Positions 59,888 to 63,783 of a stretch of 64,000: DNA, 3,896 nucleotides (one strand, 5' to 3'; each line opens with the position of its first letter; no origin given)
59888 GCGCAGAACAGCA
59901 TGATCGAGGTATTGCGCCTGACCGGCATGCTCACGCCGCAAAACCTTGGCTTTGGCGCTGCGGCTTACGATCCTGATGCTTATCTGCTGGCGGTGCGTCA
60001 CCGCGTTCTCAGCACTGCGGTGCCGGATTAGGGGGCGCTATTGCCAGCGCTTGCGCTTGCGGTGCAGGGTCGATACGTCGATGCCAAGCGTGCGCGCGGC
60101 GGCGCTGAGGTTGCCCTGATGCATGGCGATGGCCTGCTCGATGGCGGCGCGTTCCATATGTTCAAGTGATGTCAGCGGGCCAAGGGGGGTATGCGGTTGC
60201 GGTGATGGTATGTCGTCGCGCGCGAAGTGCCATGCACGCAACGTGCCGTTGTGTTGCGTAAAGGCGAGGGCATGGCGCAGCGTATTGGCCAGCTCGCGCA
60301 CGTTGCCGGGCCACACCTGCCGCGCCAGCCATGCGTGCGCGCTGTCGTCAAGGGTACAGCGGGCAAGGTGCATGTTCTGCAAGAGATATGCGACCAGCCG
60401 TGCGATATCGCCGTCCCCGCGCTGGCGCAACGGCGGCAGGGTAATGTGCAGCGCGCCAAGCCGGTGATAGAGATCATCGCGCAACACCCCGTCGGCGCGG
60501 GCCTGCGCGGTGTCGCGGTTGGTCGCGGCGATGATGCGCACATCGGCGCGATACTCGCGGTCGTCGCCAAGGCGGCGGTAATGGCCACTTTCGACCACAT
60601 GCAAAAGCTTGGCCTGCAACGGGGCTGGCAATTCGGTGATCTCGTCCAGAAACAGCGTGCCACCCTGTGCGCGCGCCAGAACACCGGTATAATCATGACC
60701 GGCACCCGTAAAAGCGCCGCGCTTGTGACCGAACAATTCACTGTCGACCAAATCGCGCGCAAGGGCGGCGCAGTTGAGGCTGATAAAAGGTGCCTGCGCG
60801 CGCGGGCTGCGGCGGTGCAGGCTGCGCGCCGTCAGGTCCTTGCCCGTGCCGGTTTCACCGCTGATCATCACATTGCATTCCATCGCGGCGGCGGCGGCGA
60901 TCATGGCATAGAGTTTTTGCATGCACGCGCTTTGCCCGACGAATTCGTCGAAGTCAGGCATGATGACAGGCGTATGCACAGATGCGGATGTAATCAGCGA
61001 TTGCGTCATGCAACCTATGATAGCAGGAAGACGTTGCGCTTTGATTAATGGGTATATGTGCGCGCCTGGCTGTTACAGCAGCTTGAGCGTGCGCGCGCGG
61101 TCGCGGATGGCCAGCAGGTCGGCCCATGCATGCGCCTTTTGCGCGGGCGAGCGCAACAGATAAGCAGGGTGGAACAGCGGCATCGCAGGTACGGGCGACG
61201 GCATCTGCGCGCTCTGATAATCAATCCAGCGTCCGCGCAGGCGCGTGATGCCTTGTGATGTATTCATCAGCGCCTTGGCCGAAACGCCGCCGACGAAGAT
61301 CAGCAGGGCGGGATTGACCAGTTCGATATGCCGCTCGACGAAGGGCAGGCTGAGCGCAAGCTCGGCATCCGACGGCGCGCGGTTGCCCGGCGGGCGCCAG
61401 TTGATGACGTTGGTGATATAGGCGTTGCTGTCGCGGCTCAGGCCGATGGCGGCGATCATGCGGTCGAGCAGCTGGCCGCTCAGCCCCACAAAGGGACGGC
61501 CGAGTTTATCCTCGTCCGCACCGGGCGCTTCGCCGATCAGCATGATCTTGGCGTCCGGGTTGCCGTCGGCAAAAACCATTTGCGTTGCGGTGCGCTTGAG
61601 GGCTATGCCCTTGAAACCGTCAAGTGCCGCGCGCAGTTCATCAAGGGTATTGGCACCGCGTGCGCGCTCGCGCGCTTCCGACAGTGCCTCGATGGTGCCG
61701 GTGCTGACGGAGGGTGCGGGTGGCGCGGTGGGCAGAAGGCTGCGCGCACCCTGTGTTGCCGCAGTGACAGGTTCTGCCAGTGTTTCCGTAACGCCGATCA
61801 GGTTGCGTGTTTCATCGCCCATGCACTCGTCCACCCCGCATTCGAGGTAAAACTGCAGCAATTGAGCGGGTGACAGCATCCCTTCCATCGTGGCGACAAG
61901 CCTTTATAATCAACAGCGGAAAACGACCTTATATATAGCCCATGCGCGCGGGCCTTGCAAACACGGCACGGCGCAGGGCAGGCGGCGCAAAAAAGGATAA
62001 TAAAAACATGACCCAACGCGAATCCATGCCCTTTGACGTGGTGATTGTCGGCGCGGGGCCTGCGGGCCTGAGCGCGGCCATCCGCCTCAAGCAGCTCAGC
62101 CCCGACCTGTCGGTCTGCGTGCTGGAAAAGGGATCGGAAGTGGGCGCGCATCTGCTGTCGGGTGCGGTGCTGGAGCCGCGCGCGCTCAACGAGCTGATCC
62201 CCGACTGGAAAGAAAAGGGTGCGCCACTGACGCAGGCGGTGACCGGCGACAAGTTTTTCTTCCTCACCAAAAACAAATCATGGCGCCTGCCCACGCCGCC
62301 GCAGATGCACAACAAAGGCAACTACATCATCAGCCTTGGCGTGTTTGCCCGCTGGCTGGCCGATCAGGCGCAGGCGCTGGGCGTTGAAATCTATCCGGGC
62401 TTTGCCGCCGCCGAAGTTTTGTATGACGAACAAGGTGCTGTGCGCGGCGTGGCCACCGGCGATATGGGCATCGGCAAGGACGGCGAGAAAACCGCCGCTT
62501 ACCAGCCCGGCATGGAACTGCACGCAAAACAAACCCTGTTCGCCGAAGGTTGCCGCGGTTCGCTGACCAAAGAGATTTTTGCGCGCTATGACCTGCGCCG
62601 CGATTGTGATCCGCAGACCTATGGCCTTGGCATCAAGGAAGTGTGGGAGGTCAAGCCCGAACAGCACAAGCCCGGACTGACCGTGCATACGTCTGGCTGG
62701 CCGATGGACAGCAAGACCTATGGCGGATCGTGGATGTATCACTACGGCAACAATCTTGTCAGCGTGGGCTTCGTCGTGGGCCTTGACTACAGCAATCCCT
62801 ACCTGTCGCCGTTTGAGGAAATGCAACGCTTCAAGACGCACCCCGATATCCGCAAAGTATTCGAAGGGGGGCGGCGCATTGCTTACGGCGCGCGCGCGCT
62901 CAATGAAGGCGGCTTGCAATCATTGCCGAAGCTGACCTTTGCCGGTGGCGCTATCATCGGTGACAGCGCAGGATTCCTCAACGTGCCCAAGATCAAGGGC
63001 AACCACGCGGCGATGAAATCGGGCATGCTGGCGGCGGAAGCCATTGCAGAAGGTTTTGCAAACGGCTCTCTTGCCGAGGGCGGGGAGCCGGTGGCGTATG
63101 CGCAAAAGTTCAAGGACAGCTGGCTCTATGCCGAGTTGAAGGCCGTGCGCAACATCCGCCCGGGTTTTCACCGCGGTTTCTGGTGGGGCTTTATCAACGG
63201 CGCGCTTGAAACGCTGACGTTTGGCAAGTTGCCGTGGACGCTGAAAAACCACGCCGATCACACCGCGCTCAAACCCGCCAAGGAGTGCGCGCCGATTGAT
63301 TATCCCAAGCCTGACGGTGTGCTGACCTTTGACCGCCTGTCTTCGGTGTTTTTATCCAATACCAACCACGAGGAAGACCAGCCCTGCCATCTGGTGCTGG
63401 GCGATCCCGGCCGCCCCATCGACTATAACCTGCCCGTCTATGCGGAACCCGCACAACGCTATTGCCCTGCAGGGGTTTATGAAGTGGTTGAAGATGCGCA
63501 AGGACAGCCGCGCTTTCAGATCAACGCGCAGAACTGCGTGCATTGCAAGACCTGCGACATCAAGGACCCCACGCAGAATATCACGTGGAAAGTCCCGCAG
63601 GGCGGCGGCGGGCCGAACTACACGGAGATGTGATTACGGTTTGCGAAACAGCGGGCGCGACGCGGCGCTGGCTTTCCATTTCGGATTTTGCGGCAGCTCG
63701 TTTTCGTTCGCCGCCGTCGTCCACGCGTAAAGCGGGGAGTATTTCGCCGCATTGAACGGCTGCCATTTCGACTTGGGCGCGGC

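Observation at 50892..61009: Self-contained atypical type I secretion locus: cargo - ABC - ABC - HlyD operon, divergent TolC, adjacent receiver-less sigma54 activator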

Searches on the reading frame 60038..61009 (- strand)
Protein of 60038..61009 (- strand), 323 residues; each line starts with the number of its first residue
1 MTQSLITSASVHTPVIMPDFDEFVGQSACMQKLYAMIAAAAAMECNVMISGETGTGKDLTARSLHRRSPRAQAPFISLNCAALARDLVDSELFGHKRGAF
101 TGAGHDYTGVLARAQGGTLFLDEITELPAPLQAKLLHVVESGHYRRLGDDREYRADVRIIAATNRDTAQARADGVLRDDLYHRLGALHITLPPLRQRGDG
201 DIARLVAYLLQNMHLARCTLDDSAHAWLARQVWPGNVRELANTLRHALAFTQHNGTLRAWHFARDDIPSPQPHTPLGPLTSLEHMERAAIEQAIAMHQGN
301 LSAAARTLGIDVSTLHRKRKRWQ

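Call 9: search_protein_families(library=pfam, proteins=[window:60038-61009:-], max_evalue=0.01)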
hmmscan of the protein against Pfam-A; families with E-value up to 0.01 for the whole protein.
window:60038-61009:- (323 aa): 10 families
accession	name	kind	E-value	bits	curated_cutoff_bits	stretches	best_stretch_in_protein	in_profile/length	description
PF00158.32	Sigma54_activat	-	2.6e-61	206.6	20.2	1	24-189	2-167/168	Sigma-54 interaction domain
PF14532.12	Sigma54_activ_2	-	8.8e-20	71.8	25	1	24-194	1-138/138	Sigma-54 interaction domain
PF02954.25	HTH_8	-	4.7e-12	45.9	22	1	282-322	2-42/42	Bacterial regulatory protein, Fis family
PF25601.1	AAA_lid_14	-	1.7e-10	41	27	1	199-262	4-70/87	AAA+ ATPase lid domain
PF01078.27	Mg_chelatase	-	2.1e-08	34.2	20.3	1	102-165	92-158/207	Magnesium chelatase, subunit ChlI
PF07728.20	AAA_5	-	8.1e-07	29.6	22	1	46-167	1-125/139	AAA domain (dynein-related subfamily)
PF00004.35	AAA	-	2.2e-05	25.4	21.2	1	47-165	1-110/131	ATPase family associated with various cellular activities (AAA)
PF13191.12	AAA_16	-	7.1e-05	23.8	32.6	1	22-90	1-64/167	AAA ATPase domain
PF07724.20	AAA_2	-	0.00037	21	27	1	45-168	4-128/166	AAA domain (Cdc48 subfamily)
PF13551.12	HTH_29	-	0.0048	17.4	28.1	0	287-323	1-37/64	Winged helix-turn helix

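Call 10: search_protein_families(library=ncbifam, proteins=[window:60038-61009:-], max_evalue=0.01)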
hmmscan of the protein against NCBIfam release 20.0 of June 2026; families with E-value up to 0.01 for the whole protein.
window:60038-61009:- (323 aa): 32 families (the best 25 are shown)
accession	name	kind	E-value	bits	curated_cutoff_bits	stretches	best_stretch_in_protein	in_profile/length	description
NF003451.0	PRK05022.1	equivalog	3.9e-90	303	476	1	20-321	189-507/512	nitric oxide reductase transcriptional regulator NorR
TIGR01818.1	ntrC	equivalog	3.2e-80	270.2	558.6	1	19-249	132-365/463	nitrogen regulation protein NR(I)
TIGR01817.1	nifA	equivalog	5.4e-77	259.7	528.85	1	22-283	197-462/534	nif-specific transcriptional activator NifA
NF041946.1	LuxO_transreg_Vib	equivalog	1.3e-74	251.6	800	2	19-252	131-367/463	quorum-sensing sigma-54 dependent transcriptional regulator LuxO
NF038308.1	RNA_repair_RtcR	equivalog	2.5e-73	247.7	650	1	24-253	183-424/530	RNA repair transcriptional activator RtcR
TIGR02915.1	PEP_resp_reg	equivalog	5.8e-71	239.6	502.6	1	21-317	139-437/445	PEP-CTERM-box response regulator transcription factor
NF041552.1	TF_PrdR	equivalog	8.6e-69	232.4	795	1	19-321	265-575/577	sigma-54 dependent transcriptional regulator PrdR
TIGR02329.1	propionate_PrpR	equivalog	2.1e-68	231.2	499.2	1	20-319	211-524/526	propionate catabolism operon regulatory protein PrpR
NF008176.1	PRK10923.1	equivalog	4e-67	226.8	620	1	21-247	138-367/469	nitrogen regulation protein NR(I)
TIGR02974.1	phageshock_pspF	equivalog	6.3e-67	226.2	443.55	1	24-249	2-231/336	phage shock protein operon transcriptional activator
NF008469.0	PRK11361.1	equivalog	2.4e-66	224.4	714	1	23-255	145-380/461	acetoacetate metabolism transcriptional regulator AtoC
NF050807.1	TransRegFlbDCaul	equivalog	3.7e-66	223.8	750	1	18-252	115-352/454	sigma-54-dependent transcriptional regulator FlbD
NF041906.1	V4R_TF_MobR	exception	2.9e-65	220.8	999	1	23-320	234-542/544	phenol degradation transcriptional regulator MobR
NF011953.0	PRK15424.1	equivalog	1.6e-64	218.4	703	1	19-320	217-532/538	propionate catabolism operon regulatory protein PrpR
NF051870.1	NAssimRespRegNtrX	equivalog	2.2e-61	208.1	600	1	21-320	139-448/452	nitrogen assimilation response regulator NtrX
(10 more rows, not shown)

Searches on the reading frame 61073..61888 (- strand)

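Call 36: search_protein_families(library=pfam, proteins=[window:61073-61888:-], max_evalue=0.001)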
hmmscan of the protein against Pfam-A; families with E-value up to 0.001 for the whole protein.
window:61073-61888:- (271 aa): 1 family
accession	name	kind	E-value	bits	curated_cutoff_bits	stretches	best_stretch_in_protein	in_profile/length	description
PF03167.25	UDG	-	2.7e-32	112.2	24.3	1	107-258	2-140/141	Uracil DNA glycosylase superfamily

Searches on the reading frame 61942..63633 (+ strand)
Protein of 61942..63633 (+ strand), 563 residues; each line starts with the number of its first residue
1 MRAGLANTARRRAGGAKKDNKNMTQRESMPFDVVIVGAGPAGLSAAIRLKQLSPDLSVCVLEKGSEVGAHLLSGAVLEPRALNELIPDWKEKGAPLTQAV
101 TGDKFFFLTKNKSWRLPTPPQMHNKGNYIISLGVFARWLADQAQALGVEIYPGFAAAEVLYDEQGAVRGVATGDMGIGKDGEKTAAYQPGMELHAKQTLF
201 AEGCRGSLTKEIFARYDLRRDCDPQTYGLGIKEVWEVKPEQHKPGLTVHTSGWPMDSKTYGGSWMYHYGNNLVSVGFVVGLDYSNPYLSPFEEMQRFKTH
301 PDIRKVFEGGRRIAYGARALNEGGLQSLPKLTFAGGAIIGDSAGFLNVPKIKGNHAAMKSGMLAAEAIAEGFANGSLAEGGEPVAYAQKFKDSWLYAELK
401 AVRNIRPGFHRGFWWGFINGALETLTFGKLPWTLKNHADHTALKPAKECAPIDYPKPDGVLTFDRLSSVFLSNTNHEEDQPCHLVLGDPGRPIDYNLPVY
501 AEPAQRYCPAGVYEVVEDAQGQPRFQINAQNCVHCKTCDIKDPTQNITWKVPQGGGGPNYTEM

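Call 36: search_protein_families(library=pfam, proteins=[window:61942-63633:+], max_evalue=0.001)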
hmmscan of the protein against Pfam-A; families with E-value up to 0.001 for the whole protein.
window:61942-63633:+ (563 aa): 11 families
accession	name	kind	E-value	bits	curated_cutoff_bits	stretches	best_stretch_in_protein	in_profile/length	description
PF05187.19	Fer4_ETF_QO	-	8.5e-51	170.9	24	1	459-561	1-104/104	Electron transfer flavoprotein-ubiquinone oxidoreductase, 4Fe-4S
PF21162.3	ETFQO_UQ-bd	-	2.5e-44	150.2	27.7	1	227-320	1-96/96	ETF-QO, ubiquinone-binding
PF00890.30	FAD_binding_2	-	3e-10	40.3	20.4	1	32-71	1-38/414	FAD binding domain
PF01266.30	DAO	-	6.4e-10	39.5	27.9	1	32-69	1-36/353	FAD dependent oxidoreductase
PF13450.12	NAD_binding_8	-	1.2e-07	32.4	21.9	1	35-74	1-38/68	NAD(P)-binding Rossmann-like domain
PF01946.23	Thi4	-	1.7e-07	31.2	26.2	1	29-69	16-55/235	Thi4 family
PF07992.20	Pyr_redox_2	-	2.6e-06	27.5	26.1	1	31-74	1-39/291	Pyridine nucleotide-disulphide oxidoreductase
PF05834.18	Lycopene_cycl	-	1.2e-05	25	23.4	1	32-67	1-36/380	Lycopene cyclase protein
PF13738.12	Pyr_redox_3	-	2.6e-05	24.1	30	1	34-69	1-34/305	Pyridine nucleotide-disulphide oxidoreductase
PF03486.20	HI0933_like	-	3.7e-05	23.7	50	1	32-72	2-40/244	HI0933-like protein Rossmann domain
PF12831.13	FAD_oxidored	-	0.0004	20.2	27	1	32-172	1-126/416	FAD dependent oxidoreductase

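Call 68: list_cluster_members(proteins=[P0018, P0016, window:61942-63633:+, window:48201-49145:+])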
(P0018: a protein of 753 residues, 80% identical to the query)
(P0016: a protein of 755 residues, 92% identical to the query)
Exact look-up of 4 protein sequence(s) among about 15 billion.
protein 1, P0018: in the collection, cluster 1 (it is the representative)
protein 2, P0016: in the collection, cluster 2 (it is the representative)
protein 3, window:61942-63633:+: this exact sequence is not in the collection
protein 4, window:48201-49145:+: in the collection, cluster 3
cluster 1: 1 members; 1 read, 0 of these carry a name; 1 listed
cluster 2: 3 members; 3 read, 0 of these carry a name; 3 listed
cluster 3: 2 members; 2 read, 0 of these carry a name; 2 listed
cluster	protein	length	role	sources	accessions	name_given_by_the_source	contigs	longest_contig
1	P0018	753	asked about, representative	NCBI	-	-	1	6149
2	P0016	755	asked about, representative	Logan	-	-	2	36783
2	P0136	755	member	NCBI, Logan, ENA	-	-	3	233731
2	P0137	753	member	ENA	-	-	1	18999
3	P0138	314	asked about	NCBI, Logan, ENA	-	-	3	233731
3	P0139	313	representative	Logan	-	-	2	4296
